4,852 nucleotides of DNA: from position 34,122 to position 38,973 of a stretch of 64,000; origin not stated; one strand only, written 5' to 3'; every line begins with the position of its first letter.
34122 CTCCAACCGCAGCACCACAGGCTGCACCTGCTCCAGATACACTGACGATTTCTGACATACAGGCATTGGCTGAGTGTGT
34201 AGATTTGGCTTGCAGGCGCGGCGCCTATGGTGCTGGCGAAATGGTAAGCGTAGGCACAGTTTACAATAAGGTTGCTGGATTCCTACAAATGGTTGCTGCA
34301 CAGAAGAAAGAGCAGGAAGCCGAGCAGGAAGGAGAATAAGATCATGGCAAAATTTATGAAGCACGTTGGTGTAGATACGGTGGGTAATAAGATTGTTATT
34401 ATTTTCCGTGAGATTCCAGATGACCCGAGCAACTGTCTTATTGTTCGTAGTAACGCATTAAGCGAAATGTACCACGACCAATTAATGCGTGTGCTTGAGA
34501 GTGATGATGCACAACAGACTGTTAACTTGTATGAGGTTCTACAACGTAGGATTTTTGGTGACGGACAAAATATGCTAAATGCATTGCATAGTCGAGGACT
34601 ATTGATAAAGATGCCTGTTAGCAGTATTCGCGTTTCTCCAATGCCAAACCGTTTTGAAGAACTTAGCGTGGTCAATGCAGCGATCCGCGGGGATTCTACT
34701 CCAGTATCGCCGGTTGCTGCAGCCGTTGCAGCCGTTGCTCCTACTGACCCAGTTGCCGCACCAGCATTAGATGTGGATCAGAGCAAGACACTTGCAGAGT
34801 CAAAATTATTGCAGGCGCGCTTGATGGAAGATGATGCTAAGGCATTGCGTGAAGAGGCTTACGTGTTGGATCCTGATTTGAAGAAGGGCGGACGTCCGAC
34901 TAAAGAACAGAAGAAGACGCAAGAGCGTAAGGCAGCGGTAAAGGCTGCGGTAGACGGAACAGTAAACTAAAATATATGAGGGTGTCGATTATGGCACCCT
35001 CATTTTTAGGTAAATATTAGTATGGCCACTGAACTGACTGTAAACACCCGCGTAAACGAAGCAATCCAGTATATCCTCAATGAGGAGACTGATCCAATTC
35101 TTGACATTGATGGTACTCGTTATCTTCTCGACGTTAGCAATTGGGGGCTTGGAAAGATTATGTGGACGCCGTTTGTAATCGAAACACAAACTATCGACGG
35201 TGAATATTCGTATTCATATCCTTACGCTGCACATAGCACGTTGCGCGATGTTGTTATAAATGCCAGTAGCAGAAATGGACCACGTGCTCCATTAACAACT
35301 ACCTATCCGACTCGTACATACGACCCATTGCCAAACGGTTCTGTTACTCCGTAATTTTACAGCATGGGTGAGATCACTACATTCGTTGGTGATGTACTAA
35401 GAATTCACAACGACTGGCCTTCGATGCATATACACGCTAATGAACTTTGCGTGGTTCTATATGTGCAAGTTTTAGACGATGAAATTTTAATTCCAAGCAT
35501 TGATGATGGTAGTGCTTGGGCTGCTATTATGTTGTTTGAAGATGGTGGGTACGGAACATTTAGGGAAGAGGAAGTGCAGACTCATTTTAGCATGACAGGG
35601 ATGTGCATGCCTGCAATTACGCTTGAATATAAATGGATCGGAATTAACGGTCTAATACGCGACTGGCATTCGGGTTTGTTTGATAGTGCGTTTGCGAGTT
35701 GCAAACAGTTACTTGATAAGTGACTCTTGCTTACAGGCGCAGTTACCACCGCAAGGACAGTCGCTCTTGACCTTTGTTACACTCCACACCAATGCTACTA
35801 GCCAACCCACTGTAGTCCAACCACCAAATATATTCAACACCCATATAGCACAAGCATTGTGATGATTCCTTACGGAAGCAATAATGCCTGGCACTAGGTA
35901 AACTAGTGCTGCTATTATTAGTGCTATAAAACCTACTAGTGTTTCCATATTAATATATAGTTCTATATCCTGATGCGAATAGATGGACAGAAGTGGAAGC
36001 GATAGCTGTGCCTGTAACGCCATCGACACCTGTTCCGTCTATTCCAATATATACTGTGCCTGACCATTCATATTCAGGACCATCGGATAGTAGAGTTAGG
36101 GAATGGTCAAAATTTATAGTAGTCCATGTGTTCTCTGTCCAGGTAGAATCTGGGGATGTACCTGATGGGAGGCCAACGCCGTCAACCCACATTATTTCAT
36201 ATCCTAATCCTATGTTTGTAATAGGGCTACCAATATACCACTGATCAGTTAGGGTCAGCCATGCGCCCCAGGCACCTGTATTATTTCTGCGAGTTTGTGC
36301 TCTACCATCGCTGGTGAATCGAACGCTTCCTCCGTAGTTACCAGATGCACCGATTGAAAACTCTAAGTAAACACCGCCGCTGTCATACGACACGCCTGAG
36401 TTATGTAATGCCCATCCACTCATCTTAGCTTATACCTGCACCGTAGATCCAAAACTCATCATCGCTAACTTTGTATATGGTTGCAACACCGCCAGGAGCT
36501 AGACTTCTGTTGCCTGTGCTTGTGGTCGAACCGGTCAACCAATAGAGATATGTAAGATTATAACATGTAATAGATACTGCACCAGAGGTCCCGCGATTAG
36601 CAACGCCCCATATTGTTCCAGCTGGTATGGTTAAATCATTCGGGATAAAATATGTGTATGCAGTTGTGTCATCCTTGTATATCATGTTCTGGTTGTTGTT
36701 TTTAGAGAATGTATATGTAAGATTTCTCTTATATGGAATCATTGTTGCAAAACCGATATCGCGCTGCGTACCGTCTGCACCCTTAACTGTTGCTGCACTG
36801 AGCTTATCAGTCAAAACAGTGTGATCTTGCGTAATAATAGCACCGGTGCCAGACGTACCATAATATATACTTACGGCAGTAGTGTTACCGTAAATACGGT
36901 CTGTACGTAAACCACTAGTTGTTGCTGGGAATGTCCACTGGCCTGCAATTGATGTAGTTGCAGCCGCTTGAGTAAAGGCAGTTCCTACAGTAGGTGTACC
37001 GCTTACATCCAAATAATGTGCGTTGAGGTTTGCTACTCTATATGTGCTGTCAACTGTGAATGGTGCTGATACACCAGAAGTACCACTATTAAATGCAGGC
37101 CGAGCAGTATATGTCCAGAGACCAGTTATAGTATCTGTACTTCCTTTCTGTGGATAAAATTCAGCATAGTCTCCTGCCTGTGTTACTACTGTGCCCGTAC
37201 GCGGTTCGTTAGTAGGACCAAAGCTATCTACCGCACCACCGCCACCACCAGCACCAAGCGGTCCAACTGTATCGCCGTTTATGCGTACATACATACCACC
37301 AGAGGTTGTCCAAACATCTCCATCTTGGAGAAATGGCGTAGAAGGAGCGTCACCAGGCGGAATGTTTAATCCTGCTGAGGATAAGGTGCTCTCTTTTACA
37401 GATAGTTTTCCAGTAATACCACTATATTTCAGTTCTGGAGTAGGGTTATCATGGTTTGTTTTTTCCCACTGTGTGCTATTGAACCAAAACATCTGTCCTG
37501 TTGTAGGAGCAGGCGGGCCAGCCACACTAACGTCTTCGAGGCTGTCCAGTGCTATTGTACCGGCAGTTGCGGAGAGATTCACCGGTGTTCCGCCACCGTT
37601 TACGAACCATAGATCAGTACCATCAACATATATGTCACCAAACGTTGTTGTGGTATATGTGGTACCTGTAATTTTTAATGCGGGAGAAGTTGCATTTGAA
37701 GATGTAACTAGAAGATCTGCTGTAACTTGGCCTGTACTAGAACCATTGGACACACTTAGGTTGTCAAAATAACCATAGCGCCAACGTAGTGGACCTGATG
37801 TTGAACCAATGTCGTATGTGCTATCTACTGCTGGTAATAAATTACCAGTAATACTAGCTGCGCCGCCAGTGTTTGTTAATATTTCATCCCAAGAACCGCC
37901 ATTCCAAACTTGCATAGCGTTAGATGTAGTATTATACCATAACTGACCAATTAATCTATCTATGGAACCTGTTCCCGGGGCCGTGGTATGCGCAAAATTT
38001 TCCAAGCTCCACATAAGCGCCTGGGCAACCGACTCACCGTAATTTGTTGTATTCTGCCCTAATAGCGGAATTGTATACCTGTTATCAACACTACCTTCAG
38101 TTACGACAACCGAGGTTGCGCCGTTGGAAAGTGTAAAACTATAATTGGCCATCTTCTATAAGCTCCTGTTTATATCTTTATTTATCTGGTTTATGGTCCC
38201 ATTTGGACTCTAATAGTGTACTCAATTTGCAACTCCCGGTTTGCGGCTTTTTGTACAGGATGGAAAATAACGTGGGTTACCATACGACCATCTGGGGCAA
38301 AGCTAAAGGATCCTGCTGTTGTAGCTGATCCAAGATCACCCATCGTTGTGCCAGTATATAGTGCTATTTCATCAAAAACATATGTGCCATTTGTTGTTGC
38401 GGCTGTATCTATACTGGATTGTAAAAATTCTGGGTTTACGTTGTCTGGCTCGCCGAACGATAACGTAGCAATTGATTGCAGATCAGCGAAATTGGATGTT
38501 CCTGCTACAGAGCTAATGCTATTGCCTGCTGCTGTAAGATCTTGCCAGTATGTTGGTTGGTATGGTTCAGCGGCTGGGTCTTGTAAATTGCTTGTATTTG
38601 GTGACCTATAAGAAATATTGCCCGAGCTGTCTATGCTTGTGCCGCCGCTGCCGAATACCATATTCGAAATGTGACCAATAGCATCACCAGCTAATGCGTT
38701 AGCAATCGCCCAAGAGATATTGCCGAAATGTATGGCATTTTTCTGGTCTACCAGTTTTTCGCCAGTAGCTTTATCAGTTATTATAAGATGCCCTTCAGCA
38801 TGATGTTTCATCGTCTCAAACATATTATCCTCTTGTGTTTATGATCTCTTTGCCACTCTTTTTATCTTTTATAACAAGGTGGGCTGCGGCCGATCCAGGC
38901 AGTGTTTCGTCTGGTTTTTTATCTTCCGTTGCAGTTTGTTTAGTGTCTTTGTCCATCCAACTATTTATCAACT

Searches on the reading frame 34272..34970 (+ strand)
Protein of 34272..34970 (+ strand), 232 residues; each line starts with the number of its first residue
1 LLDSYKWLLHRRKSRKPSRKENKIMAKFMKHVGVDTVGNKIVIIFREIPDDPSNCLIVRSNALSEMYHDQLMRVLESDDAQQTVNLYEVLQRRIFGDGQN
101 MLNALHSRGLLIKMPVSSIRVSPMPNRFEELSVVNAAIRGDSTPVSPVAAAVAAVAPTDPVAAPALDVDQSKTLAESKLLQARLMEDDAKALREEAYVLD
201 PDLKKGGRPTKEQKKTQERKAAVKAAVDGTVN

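Call 63: search_protein_families(library=phrogs, proteins=[window:34272-34970:+], max_evalue=0.001)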
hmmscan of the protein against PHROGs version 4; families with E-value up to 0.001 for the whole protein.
window:34272-34970:+ (232 aa): 1 family
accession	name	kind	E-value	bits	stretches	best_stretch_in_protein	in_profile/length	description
phrog_15894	-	unknown function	7.9e-20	72.5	1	29-214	4-184/215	-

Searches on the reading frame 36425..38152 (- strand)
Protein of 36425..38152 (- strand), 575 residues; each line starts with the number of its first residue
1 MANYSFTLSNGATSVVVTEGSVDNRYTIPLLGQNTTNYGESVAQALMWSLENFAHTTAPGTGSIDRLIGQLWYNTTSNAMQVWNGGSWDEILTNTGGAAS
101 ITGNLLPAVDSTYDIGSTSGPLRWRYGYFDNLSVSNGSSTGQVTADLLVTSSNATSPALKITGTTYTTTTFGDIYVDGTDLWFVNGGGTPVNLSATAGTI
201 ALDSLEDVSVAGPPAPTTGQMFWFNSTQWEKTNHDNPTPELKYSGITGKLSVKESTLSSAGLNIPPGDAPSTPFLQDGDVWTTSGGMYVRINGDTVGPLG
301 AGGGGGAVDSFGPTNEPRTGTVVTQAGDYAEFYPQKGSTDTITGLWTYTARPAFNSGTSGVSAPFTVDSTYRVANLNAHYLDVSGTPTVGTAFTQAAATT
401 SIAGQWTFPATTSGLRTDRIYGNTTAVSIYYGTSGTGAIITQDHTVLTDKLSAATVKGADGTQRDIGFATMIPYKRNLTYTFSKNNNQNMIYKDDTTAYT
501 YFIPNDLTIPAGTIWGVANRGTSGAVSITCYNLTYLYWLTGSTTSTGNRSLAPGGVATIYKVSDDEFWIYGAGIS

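Call 63: search_protein_families(library=phrogs, proteins=[window:36425-38152:-], max_evalue=0.001)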
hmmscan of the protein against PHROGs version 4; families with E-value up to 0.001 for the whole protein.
window:36425-38152:- (575 aa): 2 families
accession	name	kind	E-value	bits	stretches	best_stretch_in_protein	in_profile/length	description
phrog_15511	-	unknown function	5.9e-09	36.5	1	11-94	12-112/511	-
phrog_14394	-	head and packaging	8.9e-05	22.7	1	23-79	31-83/366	virion structural protein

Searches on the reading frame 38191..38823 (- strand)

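Call 63: search_protein_families(library=phrogs, proteins=[window:38191-38823:-], max_evalue=0.001)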
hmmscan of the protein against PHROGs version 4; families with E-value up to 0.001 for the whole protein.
window:38191-38823:- (210 aa): 2 families
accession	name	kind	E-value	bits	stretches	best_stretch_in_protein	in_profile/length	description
phrog_11259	-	unknown function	7e-46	157.7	1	6-208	11-208/383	-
phrog_5417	-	unknown function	0.00067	20.5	0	39-204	42-154/156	-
